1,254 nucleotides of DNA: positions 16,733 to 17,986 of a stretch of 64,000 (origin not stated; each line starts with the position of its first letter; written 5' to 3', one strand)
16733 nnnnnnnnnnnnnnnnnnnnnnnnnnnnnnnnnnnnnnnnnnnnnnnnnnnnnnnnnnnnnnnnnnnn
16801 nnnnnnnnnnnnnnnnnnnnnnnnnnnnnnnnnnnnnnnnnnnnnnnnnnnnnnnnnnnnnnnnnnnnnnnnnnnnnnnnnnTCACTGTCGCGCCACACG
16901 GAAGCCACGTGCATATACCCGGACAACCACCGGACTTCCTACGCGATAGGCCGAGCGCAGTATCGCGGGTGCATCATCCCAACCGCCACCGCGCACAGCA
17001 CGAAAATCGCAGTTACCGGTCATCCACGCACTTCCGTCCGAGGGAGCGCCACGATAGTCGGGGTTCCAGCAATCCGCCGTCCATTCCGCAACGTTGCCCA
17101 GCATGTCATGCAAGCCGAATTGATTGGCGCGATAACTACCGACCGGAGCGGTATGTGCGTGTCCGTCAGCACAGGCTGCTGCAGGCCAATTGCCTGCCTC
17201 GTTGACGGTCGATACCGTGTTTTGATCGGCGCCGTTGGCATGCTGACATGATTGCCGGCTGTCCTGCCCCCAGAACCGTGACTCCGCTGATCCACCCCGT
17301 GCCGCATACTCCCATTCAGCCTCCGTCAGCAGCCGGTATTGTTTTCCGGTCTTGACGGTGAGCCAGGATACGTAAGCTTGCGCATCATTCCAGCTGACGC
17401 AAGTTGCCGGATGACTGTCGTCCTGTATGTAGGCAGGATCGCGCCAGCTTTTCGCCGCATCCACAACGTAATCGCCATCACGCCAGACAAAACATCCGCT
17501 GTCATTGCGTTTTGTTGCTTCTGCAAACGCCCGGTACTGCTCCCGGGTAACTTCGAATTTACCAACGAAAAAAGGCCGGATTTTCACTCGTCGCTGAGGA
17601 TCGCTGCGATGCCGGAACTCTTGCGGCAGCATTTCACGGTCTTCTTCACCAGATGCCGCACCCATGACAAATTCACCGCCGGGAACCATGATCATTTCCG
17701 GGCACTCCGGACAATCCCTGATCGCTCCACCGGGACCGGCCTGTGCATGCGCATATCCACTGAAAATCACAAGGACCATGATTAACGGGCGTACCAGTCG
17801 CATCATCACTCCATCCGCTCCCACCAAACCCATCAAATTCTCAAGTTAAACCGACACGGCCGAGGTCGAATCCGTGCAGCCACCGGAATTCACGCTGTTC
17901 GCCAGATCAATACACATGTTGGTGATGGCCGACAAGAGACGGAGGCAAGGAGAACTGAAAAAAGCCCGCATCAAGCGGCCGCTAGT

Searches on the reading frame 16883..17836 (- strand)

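Call 3: search_protein_families(library=pfam, proteins=[window:16883-17836:-], max_evalue=0.1)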
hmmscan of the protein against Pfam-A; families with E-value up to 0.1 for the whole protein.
window:16883-17836:- (317 aa): 1 family
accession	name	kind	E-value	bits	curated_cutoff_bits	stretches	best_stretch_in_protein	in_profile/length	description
PF03781.23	FGE-sulfatase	-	2.5e-61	208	23.3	1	44-316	1-255/255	Sulfatase-modifying factor enzyme 1-like domain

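Call 4: search_protein_families(library=ncbifam, proteins=[window:16883-17836:-], max_evalue=0.1)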
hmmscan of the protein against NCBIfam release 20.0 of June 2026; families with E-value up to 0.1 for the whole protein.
window:16883-17836:- (317 aa): 8 families
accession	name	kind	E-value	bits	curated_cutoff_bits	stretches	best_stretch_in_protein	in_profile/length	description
NF051459.1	pyoverdine_PvdO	equivalog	2.1e-64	217.3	500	1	22-317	10-279/280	dihydropyoverdine dehydrogenase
TIGR03525.2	GldK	equivalog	6.2e-32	111.4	350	2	140-298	218-387/408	T9SS ring complex lipoprotein PorK/GldK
TIGR03440.2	egtB_TIGR03440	equivalog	1.2e-14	54.3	360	1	47-315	172-413/413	ergothioneine biosynthesis protein EgtB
TIGR03524.1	GldJ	equivalog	2.3e-13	49.7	458.2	1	165-259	262-367/559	gliding motility lipoprotein GldJ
NF041186.1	SenA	equivalog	9.2e-11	41.7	420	1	47-314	169-380/382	selenoneine synthase SenA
TIGR03530.1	GldJ_short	equivalog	3.7e-09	36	382.9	2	42-161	60-179/396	gliding motility lipoprotein GldJ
TIGR04344.1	ovoA_Nterm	equivalog_domain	1.3e-07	30.9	400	1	147-259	300-386/444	5-histidylcysteine sulfoxide synthase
TIGR02171.1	Fb_sc_TIGR02171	subfamily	4.8e-06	24.8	544.35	1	163-263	155-223/912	TIGR02171 family lipoprotein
